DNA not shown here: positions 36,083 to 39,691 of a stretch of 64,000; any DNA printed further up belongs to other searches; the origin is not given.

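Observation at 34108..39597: coaE / MoxR(CbbQ-NorQ type) AAA+ / CoA-type Nudix / 1102-aa VWA protein: a tightly coupled four-gene operon with no visible client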

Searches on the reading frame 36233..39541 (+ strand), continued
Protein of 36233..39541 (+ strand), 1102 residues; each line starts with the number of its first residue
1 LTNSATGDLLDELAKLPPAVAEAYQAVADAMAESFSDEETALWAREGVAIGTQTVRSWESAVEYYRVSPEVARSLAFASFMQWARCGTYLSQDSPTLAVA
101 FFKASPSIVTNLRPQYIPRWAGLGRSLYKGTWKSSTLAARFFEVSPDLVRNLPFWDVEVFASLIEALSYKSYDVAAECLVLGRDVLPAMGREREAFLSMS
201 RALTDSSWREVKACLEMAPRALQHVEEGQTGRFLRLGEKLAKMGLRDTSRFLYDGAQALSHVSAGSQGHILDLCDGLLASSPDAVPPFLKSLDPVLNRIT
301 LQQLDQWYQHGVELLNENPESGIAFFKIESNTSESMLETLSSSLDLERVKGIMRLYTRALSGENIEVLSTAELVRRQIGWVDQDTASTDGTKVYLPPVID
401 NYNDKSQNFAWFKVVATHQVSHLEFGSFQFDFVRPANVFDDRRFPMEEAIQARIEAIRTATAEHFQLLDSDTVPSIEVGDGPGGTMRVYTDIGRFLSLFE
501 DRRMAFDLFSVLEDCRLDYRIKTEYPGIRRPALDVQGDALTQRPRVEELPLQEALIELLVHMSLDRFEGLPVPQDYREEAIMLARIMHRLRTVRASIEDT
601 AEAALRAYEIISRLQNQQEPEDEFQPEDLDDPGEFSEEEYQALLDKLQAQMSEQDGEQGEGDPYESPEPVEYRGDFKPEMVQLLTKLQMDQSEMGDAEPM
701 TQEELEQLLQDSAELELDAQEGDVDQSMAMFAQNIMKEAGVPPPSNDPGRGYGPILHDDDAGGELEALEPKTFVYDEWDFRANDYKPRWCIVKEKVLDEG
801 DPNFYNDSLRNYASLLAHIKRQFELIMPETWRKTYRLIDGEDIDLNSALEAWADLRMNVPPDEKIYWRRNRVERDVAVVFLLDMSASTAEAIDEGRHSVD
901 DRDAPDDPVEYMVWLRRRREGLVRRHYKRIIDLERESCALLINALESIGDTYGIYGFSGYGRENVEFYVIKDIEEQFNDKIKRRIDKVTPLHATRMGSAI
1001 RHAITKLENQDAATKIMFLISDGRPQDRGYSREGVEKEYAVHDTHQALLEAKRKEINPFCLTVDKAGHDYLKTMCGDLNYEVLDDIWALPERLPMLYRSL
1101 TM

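Call 60: search_solved_structures(query=A1, max_evalue=0.01, show_alignments=1)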
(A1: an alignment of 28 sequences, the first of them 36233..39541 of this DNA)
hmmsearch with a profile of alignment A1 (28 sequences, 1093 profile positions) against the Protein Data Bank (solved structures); distinct sequences matched with E-value up to 0.01: 5.
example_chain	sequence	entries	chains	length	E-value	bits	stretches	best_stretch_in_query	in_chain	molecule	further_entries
9qhd_G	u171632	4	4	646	2.3e-68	234.4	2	916-1092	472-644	Nitric oxide reductase NorD protein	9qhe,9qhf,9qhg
9qh6_G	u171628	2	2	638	1.6e-57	198.5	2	917-1092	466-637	von Willebrand factor, type A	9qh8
3gs3_A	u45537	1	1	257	0.00025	22.3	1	138-298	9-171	Symplekin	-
9uka_G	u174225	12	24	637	0.00028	22.1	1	485-655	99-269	Cobaltochelatase subunit CobT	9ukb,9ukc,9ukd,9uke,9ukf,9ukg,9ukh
4imi_A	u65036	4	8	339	0.00042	21.6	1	138-298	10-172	Symplekin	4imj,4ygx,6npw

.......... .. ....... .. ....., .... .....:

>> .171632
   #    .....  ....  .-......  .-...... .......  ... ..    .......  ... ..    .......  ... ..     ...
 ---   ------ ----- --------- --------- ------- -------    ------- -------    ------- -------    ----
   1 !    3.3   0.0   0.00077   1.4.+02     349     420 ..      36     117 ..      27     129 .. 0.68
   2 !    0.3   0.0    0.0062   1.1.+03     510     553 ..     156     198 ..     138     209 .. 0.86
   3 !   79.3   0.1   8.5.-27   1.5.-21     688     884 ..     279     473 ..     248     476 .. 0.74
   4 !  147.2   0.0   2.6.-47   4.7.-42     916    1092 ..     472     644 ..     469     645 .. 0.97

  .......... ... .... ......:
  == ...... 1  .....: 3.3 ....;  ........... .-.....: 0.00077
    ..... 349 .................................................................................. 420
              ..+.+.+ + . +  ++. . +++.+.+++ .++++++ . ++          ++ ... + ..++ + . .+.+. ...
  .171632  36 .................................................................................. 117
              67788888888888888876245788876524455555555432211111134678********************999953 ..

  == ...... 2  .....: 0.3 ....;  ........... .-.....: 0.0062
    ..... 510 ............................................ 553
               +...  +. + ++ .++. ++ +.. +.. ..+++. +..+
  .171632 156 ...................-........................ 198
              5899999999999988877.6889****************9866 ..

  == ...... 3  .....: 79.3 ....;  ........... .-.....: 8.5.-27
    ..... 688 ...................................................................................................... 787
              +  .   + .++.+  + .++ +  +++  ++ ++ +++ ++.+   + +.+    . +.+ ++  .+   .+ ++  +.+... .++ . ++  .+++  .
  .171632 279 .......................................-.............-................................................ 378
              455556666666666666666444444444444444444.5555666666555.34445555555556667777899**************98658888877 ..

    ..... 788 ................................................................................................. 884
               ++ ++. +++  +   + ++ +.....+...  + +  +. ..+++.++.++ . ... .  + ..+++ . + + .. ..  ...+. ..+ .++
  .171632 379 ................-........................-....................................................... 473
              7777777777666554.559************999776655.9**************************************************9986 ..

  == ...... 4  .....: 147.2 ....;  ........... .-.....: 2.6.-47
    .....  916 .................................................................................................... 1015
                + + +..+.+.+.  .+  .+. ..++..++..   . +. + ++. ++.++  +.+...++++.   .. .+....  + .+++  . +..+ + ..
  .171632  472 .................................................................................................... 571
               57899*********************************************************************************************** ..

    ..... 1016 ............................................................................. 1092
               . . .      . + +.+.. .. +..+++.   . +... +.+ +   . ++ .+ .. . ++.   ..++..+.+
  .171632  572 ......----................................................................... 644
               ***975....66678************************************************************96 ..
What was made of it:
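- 36233..37267 (+): VWA adaptor, residues 1-345: all-helical HEAT-like repeat domain (about 8 repeats of about 37 aa). This part is extra relative to NorD. The profile hits symplekin HEAT repeats at E 2.5e-4 (call 60).
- On NorD/CbbO-type VWA adaptors: A NorD-like NTD (weak profile match, call 60) and an acidic linker are present.
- Closest known: CobS/CobT. Same: The profile of the adaptor's middle domain matches CobT 99-269 (E 2.8e-4, call 60).
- The profile also hits the CobT NTD (call 60).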

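Call 73: list_cluster_members(proteins=[P0245, P0198, P0246, P0175, P0196, P0186, P0189, P0227, P0230, P0264])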
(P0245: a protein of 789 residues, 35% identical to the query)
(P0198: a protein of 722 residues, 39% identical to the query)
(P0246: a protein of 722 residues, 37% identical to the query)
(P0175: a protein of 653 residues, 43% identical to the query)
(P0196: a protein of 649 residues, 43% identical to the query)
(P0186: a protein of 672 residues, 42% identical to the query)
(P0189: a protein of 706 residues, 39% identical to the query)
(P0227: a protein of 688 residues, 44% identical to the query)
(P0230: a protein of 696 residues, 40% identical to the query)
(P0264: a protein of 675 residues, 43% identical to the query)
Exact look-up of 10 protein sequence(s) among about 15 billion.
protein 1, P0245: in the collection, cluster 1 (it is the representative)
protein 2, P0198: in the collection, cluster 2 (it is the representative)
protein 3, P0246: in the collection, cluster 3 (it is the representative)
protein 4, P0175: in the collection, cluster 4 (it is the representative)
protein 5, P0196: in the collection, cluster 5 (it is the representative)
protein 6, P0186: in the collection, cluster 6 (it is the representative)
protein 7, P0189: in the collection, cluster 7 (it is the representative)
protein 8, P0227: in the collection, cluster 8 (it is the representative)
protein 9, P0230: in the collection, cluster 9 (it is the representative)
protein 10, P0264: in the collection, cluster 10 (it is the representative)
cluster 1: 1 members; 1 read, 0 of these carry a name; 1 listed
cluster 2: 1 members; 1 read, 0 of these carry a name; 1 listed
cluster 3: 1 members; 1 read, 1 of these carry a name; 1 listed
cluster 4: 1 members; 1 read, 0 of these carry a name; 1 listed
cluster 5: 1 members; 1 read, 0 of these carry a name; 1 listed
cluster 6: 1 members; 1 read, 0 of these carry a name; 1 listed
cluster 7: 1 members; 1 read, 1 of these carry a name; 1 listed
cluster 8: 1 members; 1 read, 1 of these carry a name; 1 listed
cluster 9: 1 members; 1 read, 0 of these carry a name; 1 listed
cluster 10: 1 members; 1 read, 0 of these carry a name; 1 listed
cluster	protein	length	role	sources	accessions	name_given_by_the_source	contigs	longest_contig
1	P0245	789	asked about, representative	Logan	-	-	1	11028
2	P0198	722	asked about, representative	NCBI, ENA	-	-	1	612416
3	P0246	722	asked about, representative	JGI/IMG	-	hypothetical protein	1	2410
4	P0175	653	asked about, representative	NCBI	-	-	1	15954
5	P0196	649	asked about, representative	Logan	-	-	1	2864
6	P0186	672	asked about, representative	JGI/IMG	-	-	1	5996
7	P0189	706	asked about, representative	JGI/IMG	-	nitric oxide reductase activation protein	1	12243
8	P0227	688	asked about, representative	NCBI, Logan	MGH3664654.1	MAG: nitric oxide reductase activation protein NorD [Egibacteraceae bacterium]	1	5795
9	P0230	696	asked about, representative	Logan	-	-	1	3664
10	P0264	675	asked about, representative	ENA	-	-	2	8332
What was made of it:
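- Tried and rejected: These were uninformative or read 'NorD' (call 73).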

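Call 74: search_dna_similar(query=window:36233-39541:+, collection=plasmids, mode=protein, max_rows=30, rows=spread)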
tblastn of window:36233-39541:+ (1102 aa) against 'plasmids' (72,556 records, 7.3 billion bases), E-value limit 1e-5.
Records with a match: 257; places in all: 275; records where one place covers at least 80% of the query: 0.
Best place of each record, by identity: <60% 257.
By first word of the organism name: Phaeobacter 58; Sinorhizobium 50; Rhizobium 39; Azospirillum 20; Agrobacterium 18; Ensifer 9; Shinella 8; Roseibium 7; Labrenzia 4; Ruegeria 4; and 30 more.
By predicted mobility (MOB-suite, as given by PLSDB): non-mobilizable 183; conjugative 61; mobilizable 13.
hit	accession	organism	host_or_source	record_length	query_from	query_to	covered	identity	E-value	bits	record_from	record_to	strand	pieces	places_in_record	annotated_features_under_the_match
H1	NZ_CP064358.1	Miltoncostaea oceani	pure culture,marine sediment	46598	271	1101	57%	35.9%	2e-61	366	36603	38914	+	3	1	VWA domain-containing protein | hypothetical protein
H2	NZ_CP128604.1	Roseibium aggregatum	cell culture,marine biofilms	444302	691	1101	37%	26.9%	2e-24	119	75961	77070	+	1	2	VWA domain-containing protein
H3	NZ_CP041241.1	Sinorhizobium mexicanum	Acaciella angustissima,cell culture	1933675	691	1097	37%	26.4%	3e-29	135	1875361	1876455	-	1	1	none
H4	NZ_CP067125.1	Paracoccus alcaliphilus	whole organism,soil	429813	772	1102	30%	29.5%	5e-30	137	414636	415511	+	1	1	nitric oxide reductase D protein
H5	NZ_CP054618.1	Azospirillum oryzae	cell culture,soil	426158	768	1101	30%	28.8%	2e-33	149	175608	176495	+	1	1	VWA domain-containing protein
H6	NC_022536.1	Agrobacterium pusense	-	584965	773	1100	30%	29.2%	6e-34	150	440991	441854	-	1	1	nitric oxide reductase activation protein NorD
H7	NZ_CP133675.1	Agrobacterium pusense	Vaccinium sp.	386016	773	1101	30%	28.8%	3e-34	151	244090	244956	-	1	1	nitric oxide reductase activation protein NorD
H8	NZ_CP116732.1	Agrobacterium tumefaciens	Gaillardia,cell culture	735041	773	1100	30%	28.9%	4e-33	147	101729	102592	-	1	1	nitric oxide reductase activation protein NorD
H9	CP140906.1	Sinorhizobium medicae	Medicago lupulina,whole organism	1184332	773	1101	30%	28.6%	2e-31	142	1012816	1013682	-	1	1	nitric oxide reductase activation protein NorD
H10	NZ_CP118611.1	Ensifer adhaerens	Pure isolate,Rhizosphere of Cyperus ...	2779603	766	1101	30%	27.9%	2e-30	138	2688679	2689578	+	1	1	none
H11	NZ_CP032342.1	Azospirillum brasilense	soil sample,Agricultural field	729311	772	1101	30%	28.4%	3e-27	128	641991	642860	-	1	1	VWA domain-containing protein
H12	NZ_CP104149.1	Sinorhizobium medicae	Trigonella foenum-graecum,cell culture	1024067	773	1101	30%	28.3%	4e-31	141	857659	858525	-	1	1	record has no annotation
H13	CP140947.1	Sinorhizobium meliloti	Medicago lupulina,whole organism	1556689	773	1101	30%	28.3%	1e-30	139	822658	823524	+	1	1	nitric oxide reductase activation protein NorD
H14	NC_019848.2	Sinorhizobium meliloti GR4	-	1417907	773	1101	30%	28.3%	3e-30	138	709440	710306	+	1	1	record has no annotation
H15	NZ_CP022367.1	Azospirillum sp. TSH58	single cell,paddy soils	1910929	764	1101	31%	27.5%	3e-16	92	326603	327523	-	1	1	record has no annotation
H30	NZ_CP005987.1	Acidithiobacillus caldus ATCC 51756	-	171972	930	1100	16%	29.2%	4e-16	92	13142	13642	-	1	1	VWA domain-containing protein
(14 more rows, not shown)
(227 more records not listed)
